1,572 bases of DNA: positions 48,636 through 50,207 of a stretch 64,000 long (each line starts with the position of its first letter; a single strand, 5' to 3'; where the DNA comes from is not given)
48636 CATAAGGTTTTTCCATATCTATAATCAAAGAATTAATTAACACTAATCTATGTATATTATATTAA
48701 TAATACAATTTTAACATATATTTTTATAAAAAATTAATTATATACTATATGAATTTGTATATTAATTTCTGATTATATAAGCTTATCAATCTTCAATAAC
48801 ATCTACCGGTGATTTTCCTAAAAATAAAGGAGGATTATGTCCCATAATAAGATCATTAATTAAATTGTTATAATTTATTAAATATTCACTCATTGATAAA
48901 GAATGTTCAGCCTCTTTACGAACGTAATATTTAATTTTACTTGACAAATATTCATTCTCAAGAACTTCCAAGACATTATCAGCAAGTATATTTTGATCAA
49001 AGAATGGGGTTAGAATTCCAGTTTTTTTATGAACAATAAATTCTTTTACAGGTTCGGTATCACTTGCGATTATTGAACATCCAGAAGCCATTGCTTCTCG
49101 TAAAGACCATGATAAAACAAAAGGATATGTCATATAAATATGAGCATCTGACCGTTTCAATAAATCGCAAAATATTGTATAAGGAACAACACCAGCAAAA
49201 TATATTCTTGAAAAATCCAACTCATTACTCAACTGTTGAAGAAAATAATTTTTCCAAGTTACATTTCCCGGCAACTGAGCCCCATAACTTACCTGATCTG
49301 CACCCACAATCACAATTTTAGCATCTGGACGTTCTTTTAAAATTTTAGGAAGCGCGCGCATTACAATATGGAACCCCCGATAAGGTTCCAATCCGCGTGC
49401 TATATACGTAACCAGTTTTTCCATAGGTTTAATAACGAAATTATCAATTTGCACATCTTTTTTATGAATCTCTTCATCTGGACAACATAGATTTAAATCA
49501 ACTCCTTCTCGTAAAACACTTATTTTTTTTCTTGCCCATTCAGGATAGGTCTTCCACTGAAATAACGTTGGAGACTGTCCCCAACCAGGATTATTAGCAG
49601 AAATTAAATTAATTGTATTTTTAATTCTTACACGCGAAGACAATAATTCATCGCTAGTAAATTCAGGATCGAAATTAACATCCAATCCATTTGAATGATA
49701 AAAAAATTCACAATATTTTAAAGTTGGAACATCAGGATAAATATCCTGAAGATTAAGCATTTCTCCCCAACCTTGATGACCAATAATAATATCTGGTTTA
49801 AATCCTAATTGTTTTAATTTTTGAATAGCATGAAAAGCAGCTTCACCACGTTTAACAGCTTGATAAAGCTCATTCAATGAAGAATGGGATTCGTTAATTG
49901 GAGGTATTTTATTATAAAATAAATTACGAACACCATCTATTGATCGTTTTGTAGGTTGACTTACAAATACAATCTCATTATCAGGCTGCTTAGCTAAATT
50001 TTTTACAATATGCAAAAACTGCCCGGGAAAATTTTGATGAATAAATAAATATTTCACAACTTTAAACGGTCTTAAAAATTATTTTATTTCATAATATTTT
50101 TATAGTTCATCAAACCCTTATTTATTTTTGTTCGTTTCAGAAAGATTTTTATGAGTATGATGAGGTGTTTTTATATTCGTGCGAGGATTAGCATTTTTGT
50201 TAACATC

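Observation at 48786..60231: Candidate novel system: T1SS (dead-C39 ABC plus HlyD) fused to a Sel1 protein, a TPR-GT2-GT-B glycosyltransferase, a ChW-like repeat orphan and a GT4 enzyme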

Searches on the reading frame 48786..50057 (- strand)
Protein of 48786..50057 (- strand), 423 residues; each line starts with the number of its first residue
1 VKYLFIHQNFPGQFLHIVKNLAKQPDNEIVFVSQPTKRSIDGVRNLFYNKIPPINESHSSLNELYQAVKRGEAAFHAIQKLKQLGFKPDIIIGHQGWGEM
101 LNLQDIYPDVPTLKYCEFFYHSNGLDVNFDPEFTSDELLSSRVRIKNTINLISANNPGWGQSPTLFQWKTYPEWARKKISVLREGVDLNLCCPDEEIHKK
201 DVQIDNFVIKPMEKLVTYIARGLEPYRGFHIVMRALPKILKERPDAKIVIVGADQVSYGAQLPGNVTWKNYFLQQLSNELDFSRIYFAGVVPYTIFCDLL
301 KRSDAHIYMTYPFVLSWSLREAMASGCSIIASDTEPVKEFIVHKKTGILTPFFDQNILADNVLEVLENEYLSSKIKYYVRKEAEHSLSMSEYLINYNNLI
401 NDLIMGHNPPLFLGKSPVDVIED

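Call 5: search_protein_families(library=pfam, proteins=[window:48786-50057:-], max_evalue=0.01)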
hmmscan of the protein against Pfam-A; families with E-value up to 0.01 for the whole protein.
window:48786-50057:- (423 aa): 3 families
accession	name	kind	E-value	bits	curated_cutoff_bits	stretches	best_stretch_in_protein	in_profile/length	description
PF12000.14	Glyco_trans_4_3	-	4e-52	176.8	25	1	26-189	2-166/168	Glycosyl transferase family 4 group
PF00534.26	Glycos_transf_1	-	5.9e-18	65.4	26.4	1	205-381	7-171/172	Glycosyl transferases group 1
PF13692.12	Glyco_trans_1_4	-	2.5e-14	54.2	27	1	214-368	2-142/142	Glycosyl transferases group 1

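Call 6: search_protein_families(library=ncbifam, proteins=[window:48786-50057:-], max_evalue=0.01)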
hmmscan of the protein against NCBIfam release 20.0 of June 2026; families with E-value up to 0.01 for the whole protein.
window:48786-50057:- (423 aa): 12 families
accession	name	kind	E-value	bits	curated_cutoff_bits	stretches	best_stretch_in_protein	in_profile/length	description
TIGR04063.1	stp3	hypoth_equivalog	6.2e-13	48.4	442.05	1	175-400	178-396/397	TIGR04063 family PEP-CTERM/XrtA system glycosyltransferase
NF041876.1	EPS_EpsE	equivalog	1.1e-11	44.6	400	1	219-388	220-381/389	exopolysaccharide biosynthesis GT4 family glycosyltransferase EpsE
TIGR03999.1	thiol_BshA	equivalog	3.7e-09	36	273.7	1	283-403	255-373/375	N-acetyl-alpha-D-glucosaminyl L-malate synthase BshA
TIGR03449.1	mycothiol_MshA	equivalog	1.2e-08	34.3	462.5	1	175-380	186-381/406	D-inositol-3-phosphate glycosyltransferase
TIGR04047.1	MSMEG_0565_glyc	hypoth_equivalog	3.1e-08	33.1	259.85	1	221-371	200-344/373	MSMEG_0565 family glycosyltransferase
TIGR04157.1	glyco_rSAM_CFB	subfamily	2e-07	30.3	400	1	177-396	193-402/406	TIGR04157 family glycosyltransferase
TIGR02149.1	glgA_Coryne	subfamily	2.9e-07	30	302.4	1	169-386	161-373/391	glycogen synthase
TIGR03088.1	stp2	hypoth_equivalog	6.9e-07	28.6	409.05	1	298-402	268-372/374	TIGR03088 family PEP-CTERM/XrtA system glycosyltransferase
NF038229.1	Glyco4_Geo_Pelo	equivalog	7e-07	28.6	400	1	176-403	132-336/338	GPMC system family 4 glycosyltransferase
NF038295.1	EPS_HpsP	equivalog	1.2e-06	27.9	550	1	195-374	189-358/388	hormogonium polysaccharide biosynthesis glycosyltransferase HpsP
NF012028.0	PRK15484.1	subfamily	1.2e-06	27.9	618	1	176-370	160-346/380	lipopolysaccharide N-acetylglucosaminyltransferase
NF053787.1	GlcN_PG_synth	equivalog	7.6e-05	21.7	480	1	319-398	278-358/361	N-acetylglucosaminyl phosphatidylglycerol synthase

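Call 28: search_solved_structures(query=window:48786-50057:-, max_evalue=0.01)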
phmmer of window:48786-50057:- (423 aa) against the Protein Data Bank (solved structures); distinct sequences matched with E-value up to 0.01: 9.
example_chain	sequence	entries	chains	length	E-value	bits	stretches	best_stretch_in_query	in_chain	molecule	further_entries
4n9w_A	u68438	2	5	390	3.9e-07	32.3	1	214-373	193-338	GDP-mannose-dependent alpha-(1-2)-phosphatidylinositol mannosyltransferase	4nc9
2gej_A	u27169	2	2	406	4.4e-07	32.1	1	214-373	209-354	PHOSPHATIDYLINOSITOL MANNOSYLTRANSFERASE (PimA)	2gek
2jjm_A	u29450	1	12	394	0.00076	21.4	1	207-403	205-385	GLYCOSYL TRANSFERASE, GROUP 1 FAMILY PROTEIN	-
3mbo_A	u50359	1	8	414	0.00087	21.2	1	207-403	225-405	Glycosyltransferase, group 1 family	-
6een_B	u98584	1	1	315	0.0027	19.6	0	68-92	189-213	Designer Pentatricopeptide Protein dPPR10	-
3c4q_A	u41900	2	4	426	0.0037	19.2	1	178-407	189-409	Predicted glycosyltransferases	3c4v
3c48_A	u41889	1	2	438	0.004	19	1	178-407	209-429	Predicted glycosyltransferases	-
6d9t_A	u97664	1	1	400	0.0062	18.4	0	274-382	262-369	Glycosyl transferase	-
6n1x_A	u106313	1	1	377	0.0081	18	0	274-379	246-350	Glycosyltransferase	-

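Call 41: search_dna_similar(query=window:48786-50057:-, collection=plasmids, mode=protein, max_rows=40, max_evalue=1e-8, rows=spread)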
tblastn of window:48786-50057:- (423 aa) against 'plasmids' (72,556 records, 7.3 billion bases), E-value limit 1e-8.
Records with a match: 275; places in all: 287; records where one place covers at least 80% of the query: 271.
Best place of each record, by identity: <60% 275.
By first word of the organism name: Sinorhizobium 69; Phaeobacter 58; Ralstonia 44; Azospirillum 17; Bradyrhizobium 14; Leisingera 13; Ensifer 9; Paracoccus 5; Phyllobacterium 5; Tritonibacter 4; and 24 more.
By predicted mobility (MOB-suite, as given by PLSDB): non-mobilizable 151; mobilizable 102; conjugative 22.
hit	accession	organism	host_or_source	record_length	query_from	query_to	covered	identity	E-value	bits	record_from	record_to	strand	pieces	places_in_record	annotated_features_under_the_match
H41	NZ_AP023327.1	Acetobacter aceti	-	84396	1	391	92%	53.6%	1e-142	456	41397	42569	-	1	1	glycosyltransferase family 4 protein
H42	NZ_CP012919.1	Azospirillum brasilense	Digitaria eriantha,microbe,root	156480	1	409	97%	41.8%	1e-104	347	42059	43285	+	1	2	glycosyltransferase family 4 protein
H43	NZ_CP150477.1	Bradyrhizobium ottawaense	Glycine max cv. AC Orford,cell culture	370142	1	380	90%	41.0%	1e-91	309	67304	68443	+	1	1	glycosyltransferase family 4 protein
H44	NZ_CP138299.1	Bradyrhizobium japonicum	Glycine max,cell culture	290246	1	380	90%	41.0%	1e-91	309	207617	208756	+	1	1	glycosyltransferase family 4 protein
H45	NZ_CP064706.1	Bradyrhizobium sp. 155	Acmispon strigosus,cell culture,root ...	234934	1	380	90%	40.2%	5e-91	308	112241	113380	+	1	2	glycosyltransferase family 4 protein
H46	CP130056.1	Sinorhizobium meliloti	Medicago,Cell culture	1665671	1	391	92%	38.6%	1e-61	305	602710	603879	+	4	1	none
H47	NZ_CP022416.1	Pseudosulfitobacter pseudonitzschiae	Skeletonema marinoi strain RO5AC,Cell ...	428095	1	389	92%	38.3%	2e-80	277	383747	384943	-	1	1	glycosyltransferase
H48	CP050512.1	Sinorhizobium meliloti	Medicago sativa,cell culture,root nodule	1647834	1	391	92%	38.1%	8e-80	275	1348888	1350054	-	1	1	glycosyltransferase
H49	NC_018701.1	Sinorhizobium meliloti Rm41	-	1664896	1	391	92%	38.1%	8e-80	275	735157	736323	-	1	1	none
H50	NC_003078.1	Sinorhizobium meliloti 1021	-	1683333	1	391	92%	38.1%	8e-80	275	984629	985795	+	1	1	none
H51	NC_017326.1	Sinorhizobium meliloti SM11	-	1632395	1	391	92%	38.1%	1e-79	275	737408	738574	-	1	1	none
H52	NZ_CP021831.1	Sinorhizobium meliloti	Medicago truncatula,Single Cell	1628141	1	391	92%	38.1%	3e-79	274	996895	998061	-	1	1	none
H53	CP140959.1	Sinorhizobium meliloti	Medicago lupulina,whole organism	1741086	1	391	92%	37.8%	1e-80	278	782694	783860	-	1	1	glycosyltransferase family 4 protein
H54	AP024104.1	Ralstonia solanacearum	-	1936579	1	381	90%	38.7%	1e-78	272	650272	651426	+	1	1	none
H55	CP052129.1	Ralstonia solanacearum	tomato,cell culture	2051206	1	381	90%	38.7%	1e-78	272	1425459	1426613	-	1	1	glycosyltransferase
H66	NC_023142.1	Phaeobacter gallaeciensis DSM 26640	-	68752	1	368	87%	38.5%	6e-78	270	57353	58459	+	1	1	glycosyltransferase family 4 protein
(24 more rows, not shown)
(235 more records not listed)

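Call 43: get_annotated_region(hit=H53, flank=20000)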
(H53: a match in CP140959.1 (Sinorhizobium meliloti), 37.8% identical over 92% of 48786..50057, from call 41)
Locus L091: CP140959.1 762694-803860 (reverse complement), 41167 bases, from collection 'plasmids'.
description: Sinorhizobium meliloti strain ml45 plasmid pSymB, complete sequence
organism: Sinorhizobium meliloti (NCBI taxid 382)
taxonomy: Bacteria; Pseudomonadota; Alphaproteobacteria; Hyphomicrobiales; Rhizobiaceae; Sinorhizobium; Sinorhizobium meliloti
host: -; source: Medicago lupulina,whole organism; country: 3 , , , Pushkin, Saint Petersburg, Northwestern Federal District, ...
typing (MOB-suite, as given by PLSDB): mobilizable; relaxase MOBQ
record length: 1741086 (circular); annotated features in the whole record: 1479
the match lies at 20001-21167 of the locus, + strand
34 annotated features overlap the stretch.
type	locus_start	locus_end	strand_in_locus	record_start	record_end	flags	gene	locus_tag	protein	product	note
CDS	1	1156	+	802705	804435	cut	-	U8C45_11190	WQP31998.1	phosphoethanolamine transferase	-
CDS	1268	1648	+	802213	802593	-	-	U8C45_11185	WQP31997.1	hypothetical protein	-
CDS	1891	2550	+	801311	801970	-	-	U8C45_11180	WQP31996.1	metallophosphoesterase family protein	-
CDS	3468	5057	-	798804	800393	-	-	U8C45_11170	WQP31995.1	ABC transporter substrate-binding protein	-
CDS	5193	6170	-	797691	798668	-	-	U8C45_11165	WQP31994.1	hypothetical protein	-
CDS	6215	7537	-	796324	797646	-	-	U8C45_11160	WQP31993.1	glycosyltransferase family 4 protein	-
CDS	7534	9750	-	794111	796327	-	-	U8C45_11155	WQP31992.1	hypothetical protein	-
CDS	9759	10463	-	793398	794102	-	-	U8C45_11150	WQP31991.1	hypothetical protein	-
CDS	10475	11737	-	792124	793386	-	-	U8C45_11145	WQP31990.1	glycosyltransferase family 4 protein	-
CDS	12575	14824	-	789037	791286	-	-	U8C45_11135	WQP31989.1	glycosyltransferase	-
CDS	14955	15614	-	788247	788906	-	-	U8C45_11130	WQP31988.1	calcium-binding protein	-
CDS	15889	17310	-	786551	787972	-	-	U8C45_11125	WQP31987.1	HlyD family type I secretion periplasmic adaptor subunit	-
CDS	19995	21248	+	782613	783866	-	-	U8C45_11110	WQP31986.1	glycosyltransferase family 4 protein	-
CDS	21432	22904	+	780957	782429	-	-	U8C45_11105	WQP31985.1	DUF6212 domain-containing protein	-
CDS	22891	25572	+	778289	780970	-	-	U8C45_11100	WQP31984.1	glycosyltransferase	-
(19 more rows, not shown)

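Call 44: get_annotated_region(hit=H66, flank=15000)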
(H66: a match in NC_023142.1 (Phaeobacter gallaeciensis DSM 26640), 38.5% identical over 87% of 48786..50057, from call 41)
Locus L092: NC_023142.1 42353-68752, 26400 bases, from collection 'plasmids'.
description: Phaeobacter gallaeciensis DSM 26640 plasmid pGal_F69, complete sequence
organism: Phaeobacter gallaeciensis DSM 26640 (NCBI taxid 1423144)
taxonomy: Bacteria; Pseudomonadota; Alphaproteobacteria; Rhodobacterales; Roseobacteraceae; Phaeobacter; Phaeobacter gallaeciensis; Phaeobacter gallaeciensis DSM 26640
host: -; source: -; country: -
typing (MOB-suite, as given by PLSDB): non-mobilizable; replicon rep_cluster_252,rep_cluster_735
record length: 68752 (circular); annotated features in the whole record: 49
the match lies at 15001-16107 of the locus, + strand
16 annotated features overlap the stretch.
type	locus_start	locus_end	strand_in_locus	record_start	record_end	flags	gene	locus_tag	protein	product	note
CDS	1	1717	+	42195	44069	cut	-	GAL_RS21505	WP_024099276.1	nucleoside-diphosphate sugar epimerase/dehydratase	GO:0000271 - polysaccharide biosynthetic process [Evidence IEA]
CDS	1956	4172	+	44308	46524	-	-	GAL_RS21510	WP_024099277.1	YjbH domain-containing protein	-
CDS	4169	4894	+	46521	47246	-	-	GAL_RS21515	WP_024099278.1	YjbF family lipoprotein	-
CDS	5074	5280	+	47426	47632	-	-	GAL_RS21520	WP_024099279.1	hypothetical protein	-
CDS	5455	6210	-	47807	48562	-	-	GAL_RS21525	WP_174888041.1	amino acid ABC transporter ATP-binding protein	-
CDS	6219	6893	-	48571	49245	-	-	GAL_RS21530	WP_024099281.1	amino acid ABC transporter permease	GO:0006865 - amino acid transport [Evidence IEA]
CDS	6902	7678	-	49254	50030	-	-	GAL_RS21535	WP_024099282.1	amino acid ABC transporter substrate-binding protein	-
CDS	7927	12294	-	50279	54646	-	-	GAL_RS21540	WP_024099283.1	non-ribosomal peptide synthetase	-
CDS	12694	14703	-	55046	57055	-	-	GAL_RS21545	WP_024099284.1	polysaccharide pyruvyl transferase family protein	-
CDS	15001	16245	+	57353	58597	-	-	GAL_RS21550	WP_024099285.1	glycosyltransferase family 4 protein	-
CDS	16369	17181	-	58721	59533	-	-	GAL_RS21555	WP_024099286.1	LuxR C-terminal-related transcriptional regulator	GO:0006355 - regulation of DNA-templated transcription [Evidence IEA]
CDS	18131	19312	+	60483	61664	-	-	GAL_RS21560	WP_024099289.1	LuxR C-terminal-related transcriptional regulator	GO:0006355 - regulation of DNA-templated transcription [Evidence IEA]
CDS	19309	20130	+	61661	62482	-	-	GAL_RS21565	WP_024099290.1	hypothetical protein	-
CDS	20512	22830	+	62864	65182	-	-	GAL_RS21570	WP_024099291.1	calcium-binding protein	-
CDS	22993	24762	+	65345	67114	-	-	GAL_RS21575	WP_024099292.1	type I secretion system permease/ATPase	GO:0030253 - protein secretion by the type I secretion system [Evidence IEA]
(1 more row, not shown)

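Call 45: get_annotated_region(hit=H55, flank=15000)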
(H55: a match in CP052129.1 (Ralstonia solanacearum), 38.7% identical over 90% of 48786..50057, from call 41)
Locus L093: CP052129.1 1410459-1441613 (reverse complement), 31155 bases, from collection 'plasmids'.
description: Ralstonia solanacearum strain FJAT1303.F1 plasmid Plas1, complete sequence
organism: Ralstonia solanacearum (NCBI taxid 305)
taxonomy: Bacteria; Pseudomonadota; Betaproteobacteria; Burkholderiales; Burkholderiaceae; Ralstonia; Ralstonia solanacearum
host: -; source: tomato,cell culture; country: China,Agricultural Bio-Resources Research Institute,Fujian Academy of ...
typing (MOB-suite, as given by PLSDB): mobilizable; relaxase MOBP
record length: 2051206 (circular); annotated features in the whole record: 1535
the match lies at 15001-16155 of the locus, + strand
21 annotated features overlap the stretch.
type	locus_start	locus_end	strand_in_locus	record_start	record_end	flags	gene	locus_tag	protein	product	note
CDS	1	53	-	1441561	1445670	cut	-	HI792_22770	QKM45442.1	cobaltochelatase subunit CobN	-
CDS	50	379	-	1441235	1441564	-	-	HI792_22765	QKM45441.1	ferredoxin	-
CDS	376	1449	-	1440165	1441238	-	-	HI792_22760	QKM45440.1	HoxN/HupN/NixA family nickel/cobalt transporter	-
CDS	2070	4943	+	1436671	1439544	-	-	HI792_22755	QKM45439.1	type VI secretion system tip protein VgrG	-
CDS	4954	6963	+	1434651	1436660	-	-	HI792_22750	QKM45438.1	phosphatidylserine/phosphatidylglycerophosphate/ cardiolipin synthase family protein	-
CDS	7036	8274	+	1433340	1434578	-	-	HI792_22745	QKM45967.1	sel1 repeat family protein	-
CDS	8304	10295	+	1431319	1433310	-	-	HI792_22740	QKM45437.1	phosphatidylserine/phosphatidylglycerophosphate/ cardiolipin synthase family protein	-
CDS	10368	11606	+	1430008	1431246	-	-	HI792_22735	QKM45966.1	sel1 repeat family protein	-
CDS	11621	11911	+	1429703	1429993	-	-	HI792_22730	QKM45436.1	PAAR domain-containing protein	-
CDS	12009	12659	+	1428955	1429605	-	-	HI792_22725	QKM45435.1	hypothetical protein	-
CDS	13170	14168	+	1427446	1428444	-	waaC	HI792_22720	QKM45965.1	lipopolysaccharide heptosyltransferase I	-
CDS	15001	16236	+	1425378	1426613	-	-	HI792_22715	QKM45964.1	glycosyltransferase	-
CDS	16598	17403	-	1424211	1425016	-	-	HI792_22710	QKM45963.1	IS5 family transposase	-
CDS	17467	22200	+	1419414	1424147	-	-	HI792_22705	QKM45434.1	hypothetical protein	-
CDS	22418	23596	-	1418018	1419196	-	-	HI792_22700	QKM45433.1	acyltransferase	-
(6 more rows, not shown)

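Call 56: get_annotated_region(hit=H41, flank=16000)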
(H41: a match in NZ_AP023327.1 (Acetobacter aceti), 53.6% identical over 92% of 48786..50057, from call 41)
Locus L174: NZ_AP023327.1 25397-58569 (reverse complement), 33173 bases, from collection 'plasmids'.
description: Acetobacter aceti strain JCM20276 plasmid pAAJCM20276_1, complete sequence
organism: Acetobacter aceti (NCBI taxid 435)
taxonomy: Bacteria; Pseudomonadota; Alphaproteobacteria; Rhodospirillales; Acetobacteraceae; Acetobacter; Acetobacter aceti
host: -; source: -; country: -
typing (MOB-suite, as given by PLSDB): non-mobilizable
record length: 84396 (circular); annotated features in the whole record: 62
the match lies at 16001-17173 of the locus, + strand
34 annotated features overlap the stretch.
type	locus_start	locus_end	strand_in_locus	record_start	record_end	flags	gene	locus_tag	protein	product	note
CDS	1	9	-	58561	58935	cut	-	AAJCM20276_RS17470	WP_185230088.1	hypothetical protein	-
CDS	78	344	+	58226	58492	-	-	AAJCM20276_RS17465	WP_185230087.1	helix-turn-helix transcriptional regulator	-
CDS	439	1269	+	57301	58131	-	-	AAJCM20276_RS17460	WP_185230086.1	IS5 family transposase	-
CDS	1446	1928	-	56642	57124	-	-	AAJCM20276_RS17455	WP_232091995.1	hypothetical protein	-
CDS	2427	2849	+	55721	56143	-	-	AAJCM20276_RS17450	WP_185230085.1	hypothetical protein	-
CDS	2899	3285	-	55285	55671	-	-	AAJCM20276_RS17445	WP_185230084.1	type II toxin-antitoxin system VapC family toxin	-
CDS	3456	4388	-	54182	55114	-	-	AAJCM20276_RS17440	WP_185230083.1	IS5 family transposase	-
CDS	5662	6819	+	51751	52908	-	-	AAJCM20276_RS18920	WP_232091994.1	Hint domain-containing protein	-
CDS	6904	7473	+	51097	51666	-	-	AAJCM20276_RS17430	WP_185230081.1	helix-turn-helix transcriptional regulator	-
CDS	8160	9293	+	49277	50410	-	-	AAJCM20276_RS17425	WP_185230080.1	glycosyltransferase family 2 protein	-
CDS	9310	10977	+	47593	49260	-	-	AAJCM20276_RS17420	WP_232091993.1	hypothetical protein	-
CDS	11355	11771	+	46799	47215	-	-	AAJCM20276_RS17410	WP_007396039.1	transposase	-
CDS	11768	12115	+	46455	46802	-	tnpB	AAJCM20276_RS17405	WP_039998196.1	IS66 family insertion sequence element accessory protein TnpB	-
CDS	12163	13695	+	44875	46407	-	-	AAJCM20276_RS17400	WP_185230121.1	IS66 family transposase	-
CDS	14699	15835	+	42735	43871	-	-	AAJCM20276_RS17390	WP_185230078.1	hypothetical protein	-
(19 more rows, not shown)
